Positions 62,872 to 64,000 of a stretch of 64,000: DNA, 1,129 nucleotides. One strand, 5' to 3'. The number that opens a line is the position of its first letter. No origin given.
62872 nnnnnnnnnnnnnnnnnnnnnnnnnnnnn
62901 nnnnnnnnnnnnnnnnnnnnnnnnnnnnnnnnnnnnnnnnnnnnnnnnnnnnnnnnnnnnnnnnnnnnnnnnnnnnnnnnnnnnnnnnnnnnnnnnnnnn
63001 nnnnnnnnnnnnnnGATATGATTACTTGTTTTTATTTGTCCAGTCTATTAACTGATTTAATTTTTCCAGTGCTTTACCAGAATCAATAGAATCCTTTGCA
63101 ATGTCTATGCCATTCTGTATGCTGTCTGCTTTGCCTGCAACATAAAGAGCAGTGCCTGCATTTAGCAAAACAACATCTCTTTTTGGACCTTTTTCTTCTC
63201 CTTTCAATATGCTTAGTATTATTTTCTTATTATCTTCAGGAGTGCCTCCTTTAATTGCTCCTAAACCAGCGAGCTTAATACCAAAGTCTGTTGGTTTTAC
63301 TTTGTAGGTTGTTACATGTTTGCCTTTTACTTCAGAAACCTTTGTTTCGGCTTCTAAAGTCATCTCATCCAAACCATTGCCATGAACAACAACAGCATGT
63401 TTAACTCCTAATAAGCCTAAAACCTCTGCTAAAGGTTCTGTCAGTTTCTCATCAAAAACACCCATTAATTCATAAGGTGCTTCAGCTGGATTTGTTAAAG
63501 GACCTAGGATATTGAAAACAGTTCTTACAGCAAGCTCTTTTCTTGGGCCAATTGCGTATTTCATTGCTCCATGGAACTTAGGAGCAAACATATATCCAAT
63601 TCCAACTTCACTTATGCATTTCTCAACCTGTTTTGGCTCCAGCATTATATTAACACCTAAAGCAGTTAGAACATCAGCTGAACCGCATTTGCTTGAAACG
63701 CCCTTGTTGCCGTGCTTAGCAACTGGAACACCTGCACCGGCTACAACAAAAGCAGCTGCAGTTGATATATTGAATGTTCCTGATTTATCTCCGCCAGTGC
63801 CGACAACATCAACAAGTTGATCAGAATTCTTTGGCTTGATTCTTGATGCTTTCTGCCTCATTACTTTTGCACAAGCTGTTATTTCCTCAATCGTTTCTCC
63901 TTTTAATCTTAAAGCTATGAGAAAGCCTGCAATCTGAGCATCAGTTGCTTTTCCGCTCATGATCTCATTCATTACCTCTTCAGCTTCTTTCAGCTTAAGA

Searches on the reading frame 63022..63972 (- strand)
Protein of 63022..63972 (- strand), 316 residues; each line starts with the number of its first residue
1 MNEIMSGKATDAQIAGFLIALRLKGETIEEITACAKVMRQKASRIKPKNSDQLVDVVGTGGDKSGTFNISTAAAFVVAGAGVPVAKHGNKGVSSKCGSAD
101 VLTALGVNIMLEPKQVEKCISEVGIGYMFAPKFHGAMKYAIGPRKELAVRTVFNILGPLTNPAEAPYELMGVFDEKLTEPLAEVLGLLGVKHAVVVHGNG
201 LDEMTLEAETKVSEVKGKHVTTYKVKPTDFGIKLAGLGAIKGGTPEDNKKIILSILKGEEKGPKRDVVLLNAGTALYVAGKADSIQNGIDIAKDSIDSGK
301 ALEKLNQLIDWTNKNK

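Call 40: search_protein_families(library=pfam, proteins=[window:63022-63972:-], max_evalue=0.00001)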
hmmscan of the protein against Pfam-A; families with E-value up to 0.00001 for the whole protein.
window:63022-63972:- (316 aa): 2 families
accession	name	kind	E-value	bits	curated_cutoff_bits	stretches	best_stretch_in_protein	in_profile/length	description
PF00591.27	Glycos_transf_3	-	6.2e-95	318.1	27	1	51-302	2-253/253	Glycosyl transferase family, a/b domain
PF02885.22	Glycos_trans_3N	-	4.2e-18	65.3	26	1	1-42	22-63/63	Glycosyl transferase family, helical bundle domain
